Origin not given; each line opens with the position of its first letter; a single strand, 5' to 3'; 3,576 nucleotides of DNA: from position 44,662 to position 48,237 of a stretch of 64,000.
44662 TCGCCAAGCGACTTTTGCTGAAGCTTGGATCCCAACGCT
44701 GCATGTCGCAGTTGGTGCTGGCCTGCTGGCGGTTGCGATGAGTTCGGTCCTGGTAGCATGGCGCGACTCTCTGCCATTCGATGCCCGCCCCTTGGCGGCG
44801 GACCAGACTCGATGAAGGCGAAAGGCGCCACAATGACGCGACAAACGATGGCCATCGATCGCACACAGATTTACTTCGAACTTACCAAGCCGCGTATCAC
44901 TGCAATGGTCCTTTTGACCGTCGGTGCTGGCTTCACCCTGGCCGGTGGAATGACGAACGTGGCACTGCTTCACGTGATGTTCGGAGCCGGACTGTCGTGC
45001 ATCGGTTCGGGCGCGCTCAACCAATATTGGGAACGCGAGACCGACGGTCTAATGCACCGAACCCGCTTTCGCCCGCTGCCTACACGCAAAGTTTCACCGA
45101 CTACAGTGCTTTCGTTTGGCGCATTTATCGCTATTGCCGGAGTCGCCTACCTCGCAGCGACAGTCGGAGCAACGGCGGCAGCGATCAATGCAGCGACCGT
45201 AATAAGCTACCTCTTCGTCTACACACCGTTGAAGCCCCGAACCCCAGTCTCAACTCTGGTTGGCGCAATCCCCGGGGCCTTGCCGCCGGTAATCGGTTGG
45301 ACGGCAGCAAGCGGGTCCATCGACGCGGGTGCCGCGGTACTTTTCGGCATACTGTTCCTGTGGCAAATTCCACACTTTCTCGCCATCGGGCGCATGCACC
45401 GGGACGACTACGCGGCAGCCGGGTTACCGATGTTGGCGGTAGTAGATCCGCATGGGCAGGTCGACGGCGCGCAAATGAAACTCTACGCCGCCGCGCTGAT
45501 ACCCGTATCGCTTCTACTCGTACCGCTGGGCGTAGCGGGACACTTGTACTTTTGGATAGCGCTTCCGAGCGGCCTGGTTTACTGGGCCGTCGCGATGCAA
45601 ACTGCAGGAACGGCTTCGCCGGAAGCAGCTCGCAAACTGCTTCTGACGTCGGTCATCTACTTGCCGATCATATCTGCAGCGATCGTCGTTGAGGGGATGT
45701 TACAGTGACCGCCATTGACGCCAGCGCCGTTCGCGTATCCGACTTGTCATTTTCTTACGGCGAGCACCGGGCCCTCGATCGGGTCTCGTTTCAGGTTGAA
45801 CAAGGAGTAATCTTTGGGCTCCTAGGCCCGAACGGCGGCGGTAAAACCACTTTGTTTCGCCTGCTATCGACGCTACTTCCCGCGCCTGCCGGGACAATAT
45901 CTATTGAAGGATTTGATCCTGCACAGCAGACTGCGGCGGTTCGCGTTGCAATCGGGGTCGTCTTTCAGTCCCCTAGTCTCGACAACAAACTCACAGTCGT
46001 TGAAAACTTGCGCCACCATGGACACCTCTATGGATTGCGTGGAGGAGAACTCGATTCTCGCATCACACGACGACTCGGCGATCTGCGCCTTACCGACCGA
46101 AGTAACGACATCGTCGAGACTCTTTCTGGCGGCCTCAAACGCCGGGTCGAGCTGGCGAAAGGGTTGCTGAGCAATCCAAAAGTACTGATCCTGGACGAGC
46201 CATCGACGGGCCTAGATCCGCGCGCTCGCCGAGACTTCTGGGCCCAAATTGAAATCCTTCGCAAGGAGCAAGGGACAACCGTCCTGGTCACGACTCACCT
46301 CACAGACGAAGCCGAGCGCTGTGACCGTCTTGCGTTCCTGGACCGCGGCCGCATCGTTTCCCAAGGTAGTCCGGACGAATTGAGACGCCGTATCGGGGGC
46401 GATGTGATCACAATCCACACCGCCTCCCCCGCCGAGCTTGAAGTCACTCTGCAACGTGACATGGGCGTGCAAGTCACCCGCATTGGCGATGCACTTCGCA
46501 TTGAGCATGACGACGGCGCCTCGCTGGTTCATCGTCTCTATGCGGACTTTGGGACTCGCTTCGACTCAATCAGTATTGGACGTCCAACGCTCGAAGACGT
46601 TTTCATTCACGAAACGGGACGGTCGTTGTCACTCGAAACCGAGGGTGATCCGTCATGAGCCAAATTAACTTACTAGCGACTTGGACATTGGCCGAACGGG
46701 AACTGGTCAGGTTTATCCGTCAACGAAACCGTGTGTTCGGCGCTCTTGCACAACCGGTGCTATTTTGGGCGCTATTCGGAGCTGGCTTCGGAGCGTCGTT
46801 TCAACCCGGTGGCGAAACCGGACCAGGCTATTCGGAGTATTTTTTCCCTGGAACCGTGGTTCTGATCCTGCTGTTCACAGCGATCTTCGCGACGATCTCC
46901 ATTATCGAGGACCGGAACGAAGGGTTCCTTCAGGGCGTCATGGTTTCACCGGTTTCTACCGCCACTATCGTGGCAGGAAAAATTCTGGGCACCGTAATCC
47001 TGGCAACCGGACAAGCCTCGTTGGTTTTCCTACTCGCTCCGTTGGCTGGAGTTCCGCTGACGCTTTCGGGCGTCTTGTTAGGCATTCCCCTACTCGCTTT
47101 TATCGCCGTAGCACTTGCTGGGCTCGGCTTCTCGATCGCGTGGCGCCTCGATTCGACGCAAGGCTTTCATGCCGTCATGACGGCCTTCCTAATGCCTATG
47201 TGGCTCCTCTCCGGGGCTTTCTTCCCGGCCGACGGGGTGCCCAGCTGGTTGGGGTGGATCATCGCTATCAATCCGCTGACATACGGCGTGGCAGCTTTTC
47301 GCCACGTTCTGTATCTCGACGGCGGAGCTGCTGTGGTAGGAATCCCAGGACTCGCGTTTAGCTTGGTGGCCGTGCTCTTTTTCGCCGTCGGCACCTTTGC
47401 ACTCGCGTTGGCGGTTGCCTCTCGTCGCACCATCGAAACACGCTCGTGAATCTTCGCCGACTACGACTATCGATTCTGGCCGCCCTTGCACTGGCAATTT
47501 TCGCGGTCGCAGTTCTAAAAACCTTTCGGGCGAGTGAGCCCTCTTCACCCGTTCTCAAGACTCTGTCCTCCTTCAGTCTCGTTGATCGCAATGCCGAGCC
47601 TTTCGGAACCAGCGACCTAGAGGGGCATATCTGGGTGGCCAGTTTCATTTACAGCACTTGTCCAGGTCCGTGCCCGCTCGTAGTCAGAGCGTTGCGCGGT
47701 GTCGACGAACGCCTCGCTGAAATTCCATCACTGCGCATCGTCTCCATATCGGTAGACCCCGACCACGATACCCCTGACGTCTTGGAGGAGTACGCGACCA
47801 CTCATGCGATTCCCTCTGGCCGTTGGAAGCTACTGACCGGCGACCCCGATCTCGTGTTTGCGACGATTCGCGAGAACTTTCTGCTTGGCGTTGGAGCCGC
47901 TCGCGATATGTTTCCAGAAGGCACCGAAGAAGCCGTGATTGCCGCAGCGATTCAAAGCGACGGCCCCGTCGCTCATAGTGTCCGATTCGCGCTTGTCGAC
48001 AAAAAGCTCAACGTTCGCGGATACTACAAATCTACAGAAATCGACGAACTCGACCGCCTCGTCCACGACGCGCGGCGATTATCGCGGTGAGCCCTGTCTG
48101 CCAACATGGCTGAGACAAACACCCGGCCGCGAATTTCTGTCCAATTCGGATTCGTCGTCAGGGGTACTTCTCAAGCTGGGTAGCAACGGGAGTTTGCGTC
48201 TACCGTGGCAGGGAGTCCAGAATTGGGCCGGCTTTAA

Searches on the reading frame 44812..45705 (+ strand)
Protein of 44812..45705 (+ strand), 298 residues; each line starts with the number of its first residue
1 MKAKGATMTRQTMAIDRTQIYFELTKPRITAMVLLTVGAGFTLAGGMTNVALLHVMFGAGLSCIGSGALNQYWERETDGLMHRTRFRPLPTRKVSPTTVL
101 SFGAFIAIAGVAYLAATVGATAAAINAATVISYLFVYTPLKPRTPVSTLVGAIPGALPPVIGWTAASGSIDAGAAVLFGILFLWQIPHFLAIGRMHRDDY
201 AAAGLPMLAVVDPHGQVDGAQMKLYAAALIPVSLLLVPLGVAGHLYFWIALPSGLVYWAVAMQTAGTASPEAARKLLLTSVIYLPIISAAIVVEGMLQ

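Call 51: find_related_loci(query=window:44812-45705:+, collection=genome_contigs, flank=10000)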
Query window:44812-45705:+ (298 aa) in genome_contigs; peptide patterns used: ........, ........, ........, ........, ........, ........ (x = any residue, [..] = any of these).
599 stretches matched a pattern (row limit reached: there are more); 500 encode a relative of the query (tblastn E <= 1e-3); the best 80 are kept; 80 distinct loci.
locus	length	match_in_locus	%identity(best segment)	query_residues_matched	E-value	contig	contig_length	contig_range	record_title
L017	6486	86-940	61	11-294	2e-98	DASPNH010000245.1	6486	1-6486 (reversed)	MAG TPA_asm: Candidatus Binatia bacterium isolate SMAG_U12116 k141_65959, whole genome shotgun sequence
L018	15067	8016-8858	58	16-294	8e-98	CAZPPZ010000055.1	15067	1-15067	MAG TPA_asm: uncultured Myxococcales bacterium isolate binchicken_co275_42 genome assembly, contig: NODE_5608_length_150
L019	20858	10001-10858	59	16-298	4e-94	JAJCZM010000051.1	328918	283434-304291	MAG: Deltaproteobacteria bacterium isolate OFTM64 OFTM64_50, whole genome shotgun sequence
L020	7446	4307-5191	56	1-294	5e-94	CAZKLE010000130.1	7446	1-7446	MAG TPA_asm: uncultured Myxococcales bacterium isolate binchicken_co253_39 genome assembly, contig: NODE_8355_length_744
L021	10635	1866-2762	57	1-298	1e-102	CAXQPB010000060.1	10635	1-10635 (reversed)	MAG: Nitrosopumilus sp. isolate 3um_A1Z0725_1.78 genome assembly, contig: k127_97290, whole genome shotgun sequence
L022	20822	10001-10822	50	21-292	4e-74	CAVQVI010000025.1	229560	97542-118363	MAG: uncultured Acidobacteriota bacterium isolate MFD10007.bin.2.204 genome assembly, contig: contig_5626, whole genome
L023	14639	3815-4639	48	21-293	5e-72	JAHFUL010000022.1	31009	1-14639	MAG: Acidobacteria bacterium isolate nzgw79 NODE_1489_length_31010_cov_10.524426, whole genome shotgun sequence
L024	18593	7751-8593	44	16-294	8e-72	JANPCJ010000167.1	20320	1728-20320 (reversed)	MAG: Chloracidobacterium sp. isolate VAR_78_metabat_523 VAR_78_k141_892422, whole genome shotgun sequence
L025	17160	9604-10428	49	21-294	9e-72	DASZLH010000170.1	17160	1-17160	MAG TPA_asm: Candidatus Kapaibacterium sp. isolate SMAG_U5859 k141_5387017, whole genome shotgun sequence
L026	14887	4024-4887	46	6-294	3e-71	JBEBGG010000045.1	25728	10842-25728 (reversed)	MAG: Vicinamibacterales bacterium isolate ASF_16 NODE_787_length_25728_cov_4.516212, whole genome shotgun sequence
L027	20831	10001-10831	50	12-287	2e-70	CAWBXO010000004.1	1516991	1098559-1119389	MAG: uncultured Acidobacteriota bacterium isolate MFD05442.bin.1.381 genome assembly, contig: contig_7238, whole genome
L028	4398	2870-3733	47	11-294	4e-69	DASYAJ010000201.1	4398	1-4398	MAG TPA_asm: Candidatus Kapaibacterium sp. isolate SMAG_U4877 k141_1623855, whole genome shotgun sequence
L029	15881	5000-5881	44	12-293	5e-69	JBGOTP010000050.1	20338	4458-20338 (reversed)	MAG: Vicinamibacteria bacterium isolate OBJ_0618_7090110_16 k141_6595063_length_20338_cov_25.7983, whole genome shotgun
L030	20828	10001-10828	46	21-294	6e-69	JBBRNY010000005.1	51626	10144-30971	MAG: Candidatus Kapaibacterium sp. isolate La1_metabat2.223 LA1C_B2.223_k141_2949483L_51626_cov_10.9831, whole genome sh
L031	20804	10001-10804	49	21-287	7e-69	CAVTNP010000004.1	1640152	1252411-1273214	MAG: Ignavibacteriota bacterium isolate MFD04780.bin.1.195 genome assembly, contig: contig_5995, whole genome shotgun se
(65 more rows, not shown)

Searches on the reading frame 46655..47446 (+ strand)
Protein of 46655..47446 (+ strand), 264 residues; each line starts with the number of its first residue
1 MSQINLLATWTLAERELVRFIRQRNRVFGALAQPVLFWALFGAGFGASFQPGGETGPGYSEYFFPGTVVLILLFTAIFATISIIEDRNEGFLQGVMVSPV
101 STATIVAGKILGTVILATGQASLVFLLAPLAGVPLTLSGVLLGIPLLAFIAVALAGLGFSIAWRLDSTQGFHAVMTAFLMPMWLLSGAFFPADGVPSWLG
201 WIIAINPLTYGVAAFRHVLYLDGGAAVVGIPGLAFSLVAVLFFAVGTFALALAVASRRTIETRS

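Call 15: find_encoding_contigs(protein=window:46655-47446:+, flank=8000, max_places=6)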
Protein window:46655-47446:+ (264 aa): 2 contigs read that carry it; 1 place shown.
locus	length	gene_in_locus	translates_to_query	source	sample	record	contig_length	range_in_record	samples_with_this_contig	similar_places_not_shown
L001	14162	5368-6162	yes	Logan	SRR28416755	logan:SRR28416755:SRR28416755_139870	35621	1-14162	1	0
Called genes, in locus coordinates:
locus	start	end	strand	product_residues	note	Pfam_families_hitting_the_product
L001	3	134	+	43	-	?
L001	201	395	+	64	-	PF01165:Ribosomal_S21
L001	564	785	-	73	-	-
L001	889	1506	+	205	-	PF01583:APS_kinase, PF13671:AAA_33 (weak)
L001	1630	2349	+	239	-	PF13620:CarboxypepD_reg, PF14686:fn3_3 (weak)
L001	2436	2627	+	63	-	-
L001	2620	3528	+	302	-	PF02628:COX15-CtaA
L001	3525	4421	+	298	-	PF01040:UbiA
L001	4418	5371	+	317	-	PF00005:ABC_tran, PF13304:AAA_21 (weak), PF13732:DrrA1-3_C (weak)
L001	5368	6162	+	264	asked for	PF01061:ABC2_membrane, PF12698:ABC2_membrane_3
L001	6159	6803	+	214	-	PF02630:SCO1-SenC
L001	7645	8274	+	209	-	PF26146:PI-PLC_X, PF26178:Rv2075c_cat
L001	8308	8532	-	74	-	-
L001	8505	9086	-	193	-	-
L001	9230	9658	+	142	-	-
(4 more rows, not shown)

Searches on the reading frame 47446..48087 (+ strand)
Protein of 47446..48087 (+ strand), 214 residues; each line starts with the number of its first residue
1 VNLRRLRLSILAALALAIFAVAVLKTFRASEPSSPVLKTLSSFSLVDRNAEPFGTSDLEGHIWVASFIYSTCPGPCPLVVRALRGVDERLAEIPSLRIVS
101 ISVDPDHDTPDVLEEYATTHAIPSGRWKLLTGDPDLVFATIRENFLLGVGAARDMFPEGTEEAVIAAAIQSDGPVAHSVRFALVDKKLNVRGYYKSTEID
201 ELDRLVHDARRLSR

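Call 4: search_protein_families(library=pfam, proteins=[window:47446-48087:+], max_evalue=1)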
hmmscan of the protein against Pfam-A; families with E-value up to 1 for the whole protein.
window:47446-48087:+ (214 aa): 2 families
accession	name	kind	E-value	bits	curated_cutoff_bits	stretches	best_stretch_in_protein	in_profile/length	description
PF02630.20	SCO1-SenC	-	3.8e-18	66.2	22.8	1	41-145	2-103/134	SCO1/SenC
PF00578.27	AhpC-TSA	-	0.014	15.8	26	1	40-117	5-81/124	AhpC/TSA family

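Call 14: find_encoding_contigs(protein=window:47446-48087:+, flank=6000, max_places=6)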
Protein window:47446-48087:+ (214 aa): no gene with exactly this product is on record in the collection.
